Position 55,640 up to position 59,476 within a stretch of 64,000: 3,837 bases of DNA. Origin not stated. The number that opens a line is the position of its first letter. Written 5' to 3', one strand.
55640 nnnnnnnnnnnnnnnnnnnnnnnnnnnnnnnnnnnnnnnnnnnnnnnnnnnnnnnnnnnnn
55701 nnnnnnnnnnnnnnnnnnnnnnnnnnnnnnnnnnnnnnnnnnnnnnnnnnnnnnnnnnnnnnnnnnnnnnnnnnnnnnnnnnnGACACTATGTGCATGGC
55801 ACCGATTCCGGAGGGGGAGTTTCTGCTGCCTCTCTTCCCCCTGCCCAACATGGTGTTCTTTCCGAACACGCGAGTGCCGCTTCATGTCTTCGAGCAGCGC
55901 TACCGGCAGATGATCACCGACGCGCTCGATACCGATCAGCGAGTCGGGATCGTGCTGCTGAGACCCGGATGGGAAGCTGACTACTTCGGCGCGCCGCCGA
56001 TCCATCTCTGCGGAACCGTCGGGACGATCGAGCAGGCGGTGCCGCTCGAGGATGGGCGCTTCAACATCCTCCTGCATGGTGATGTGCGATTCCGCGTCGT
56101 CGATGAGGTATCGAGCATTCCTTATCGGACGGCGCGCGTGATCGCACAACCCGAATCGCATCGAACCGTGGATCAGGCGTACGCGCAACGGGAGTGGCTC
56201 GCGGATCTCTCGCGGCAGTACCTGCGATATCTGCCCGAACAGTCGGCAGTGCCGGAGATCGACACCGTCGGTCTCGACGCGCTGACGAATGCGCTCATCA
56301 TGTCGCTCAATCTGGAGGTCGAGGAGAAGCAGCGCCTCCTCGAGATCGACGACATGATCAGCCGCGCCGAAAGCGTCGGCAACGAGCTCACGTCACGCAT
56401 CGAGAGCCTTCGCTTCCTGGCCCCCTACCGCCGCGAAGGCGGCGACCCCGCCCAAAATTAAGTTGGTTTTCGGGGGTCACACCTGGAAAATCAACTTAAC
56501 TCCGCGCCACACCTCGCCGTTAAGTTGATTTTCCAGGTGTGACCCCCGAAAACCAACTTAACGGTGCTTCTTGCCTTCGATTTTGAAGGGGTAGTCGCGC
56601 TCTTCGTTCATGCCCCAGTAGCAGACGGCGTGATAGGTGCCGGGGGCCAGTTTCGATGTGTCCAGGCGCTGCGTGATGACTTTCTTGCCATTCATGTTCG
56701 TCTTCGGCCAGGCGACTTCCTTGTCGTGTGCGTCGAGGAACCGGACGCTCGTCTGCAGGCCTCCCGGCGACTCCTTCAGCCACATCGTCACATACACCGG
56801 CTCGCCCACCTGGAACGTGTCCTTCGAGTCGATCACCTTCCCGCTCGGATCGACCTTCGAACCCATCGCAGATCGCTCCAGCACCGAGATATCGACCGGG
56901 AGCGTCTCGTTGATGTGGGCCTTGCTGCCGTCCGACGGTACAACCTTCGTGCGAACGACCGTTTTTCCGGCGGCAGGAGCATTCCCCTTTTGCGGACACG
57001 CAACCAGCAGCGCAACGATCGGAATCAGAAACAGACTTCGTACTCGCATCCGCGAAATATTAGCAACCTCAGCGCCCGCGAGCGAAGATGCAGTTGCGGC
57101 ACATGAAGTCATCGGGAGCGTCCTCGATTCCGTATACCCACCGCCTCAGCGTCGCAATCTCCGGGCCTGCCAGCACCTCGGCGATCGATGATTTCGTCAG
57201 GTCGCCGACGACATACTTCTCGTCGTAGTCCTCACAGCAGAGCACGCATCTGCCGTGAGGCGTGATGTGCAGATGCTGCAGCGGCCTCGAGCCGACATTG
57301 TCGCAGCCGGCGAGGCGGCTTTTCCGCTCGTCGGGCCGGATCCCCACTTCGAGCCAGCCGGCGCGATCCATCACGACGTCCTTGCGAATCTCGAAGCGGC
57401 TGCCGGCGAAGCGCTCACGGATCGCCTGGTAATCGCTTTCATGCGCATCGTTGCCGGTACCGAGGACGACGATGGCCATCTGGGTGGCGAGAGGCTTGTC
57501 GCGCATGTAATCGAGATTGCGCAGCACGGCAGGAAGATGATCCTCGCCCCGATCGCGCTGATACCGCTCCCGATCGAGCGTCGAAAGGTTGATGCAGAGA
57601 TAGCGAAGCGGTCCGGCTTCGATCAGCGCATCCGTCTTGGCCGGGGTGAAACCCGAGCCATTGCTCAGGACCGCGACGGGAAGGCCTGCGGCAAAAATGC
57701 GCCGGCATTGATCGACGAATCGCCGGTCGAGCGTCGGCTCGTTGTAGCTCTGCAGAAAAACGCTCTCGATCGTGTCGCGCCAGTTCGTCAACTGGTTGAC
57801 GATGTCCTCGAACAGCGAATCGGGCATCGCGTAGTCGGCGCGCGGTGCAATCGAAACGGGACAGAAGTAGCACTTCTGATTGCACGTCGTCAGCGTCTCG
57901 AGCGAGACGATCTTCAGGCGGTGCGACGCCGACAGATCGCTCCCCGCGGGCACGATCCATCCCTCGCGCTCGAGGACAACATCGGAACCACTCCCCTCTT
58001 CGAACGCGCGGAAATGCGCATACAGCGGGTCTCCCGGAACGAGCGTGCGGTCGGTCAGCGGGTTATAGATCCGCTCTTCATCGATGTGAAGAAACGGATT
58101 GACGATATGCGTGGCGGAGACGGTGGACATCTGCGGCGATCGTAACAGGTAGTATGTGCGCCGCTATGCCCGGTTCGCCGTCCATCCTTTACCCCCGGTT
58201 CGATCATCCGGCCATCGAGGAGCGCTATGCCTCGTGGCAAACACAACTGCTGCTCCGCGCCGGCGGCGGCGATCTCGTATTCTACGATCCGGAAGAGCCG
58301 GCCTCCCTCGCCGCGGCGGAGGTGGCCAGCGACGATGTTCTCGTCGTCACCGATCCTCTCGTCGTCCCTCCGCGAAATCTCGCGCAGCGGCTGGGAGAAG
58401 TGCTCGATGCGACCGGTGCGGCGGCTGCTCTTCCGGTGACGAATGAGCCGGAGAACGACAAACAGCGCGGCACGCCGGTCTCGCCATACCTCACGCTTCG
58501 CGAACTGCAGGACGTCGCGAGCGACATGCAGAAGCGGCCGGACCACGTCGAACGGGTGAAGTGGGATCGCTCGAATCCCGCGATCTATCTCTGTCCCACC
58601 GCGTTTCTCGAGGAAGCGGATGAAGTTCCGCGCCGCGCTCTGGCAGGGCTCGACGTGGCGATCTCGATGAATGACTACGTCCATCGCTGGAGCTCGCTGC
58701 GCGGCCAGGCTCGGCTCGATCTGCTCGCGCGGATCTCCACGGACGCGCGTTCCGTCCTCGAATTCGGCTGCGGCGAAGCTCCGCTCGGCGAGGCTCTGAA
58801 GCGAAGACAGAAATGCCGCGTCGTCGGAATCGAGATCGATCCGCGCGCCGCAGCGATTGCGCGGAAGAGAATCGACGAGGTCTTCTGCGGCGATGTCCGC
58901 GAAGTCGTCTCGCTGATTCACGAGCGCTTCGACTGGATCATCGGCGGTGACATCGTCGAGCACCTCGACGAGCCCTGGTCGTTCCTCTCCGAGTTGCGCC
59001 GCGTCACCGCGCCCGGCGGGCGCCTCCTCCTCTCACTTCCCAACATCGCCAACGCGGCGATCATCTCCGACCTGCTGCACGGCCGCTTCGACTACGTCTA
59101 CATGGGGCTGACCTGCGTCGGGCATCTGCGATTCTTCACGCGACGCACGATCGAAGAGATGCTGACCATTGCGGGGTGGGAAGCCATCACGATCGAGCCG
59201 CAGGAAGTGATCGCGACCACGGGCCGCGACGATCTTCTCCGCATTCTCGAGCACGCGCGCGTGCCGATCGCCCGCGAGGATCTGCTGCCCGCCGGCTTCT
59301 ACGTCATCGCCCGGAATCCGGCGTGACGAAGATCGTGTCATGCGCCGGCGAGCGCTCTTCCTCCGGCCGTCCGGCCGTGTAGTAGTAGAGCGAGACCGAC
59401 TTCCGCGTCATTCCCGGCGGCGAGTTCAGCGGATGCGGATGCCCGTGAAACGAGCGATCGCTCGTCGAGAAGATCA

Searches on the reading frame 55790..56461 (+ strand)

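Call 12: search_protein_families(library=pfam, proteins=[window:55790-56461:+])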
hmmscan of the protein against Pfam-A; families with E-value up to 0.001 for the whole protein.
window:55790-56461:+ (223 aa): 1 family
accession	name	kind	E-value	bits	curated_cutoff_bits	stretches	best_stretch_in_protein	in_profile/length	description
PF02190.22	LON_substr_bdg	-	3.5e-33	115.7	28.7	1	13-200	2-198/200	ATP-dependent protease La (LON) substrate-binding domain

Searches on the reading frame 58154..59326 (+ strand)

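Call 12: search_protein_families(library=pfam, proteins=[window:58154-59326:+])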
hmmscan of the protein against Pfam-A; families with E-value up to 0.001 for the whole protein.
window:58154-59326:+ (390 aa): 6 families
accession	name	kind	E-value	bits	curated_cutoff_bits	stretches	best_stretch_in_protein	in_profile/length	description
PF13489.12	Methyltransf_23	-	3e-16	60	27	1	189-345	11-162/164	Methyltransferase domain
PF08241.18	Methyltransf_11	-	1.4e-14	54.9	21.2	1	202-292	1-94/95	Methyltransferase domain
PF13649.12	Methyltransf_25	-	5.3e-13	49.9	27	1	201-289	1-97/97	Methyltransferase domain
PF08242.18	Methyltransf_12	-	2.8e-12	47.6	30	1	202-291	1-98/98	Methyltransferase domain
PF13847.12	Methyltransf_31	-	2.7e-09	37.3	27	1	197-301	3-117/145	Methyltransferase domain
PF07021.18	MetW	-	5.9e-06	26.5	21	1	191-300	7-114/193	Methionine biosynthesis protein MetW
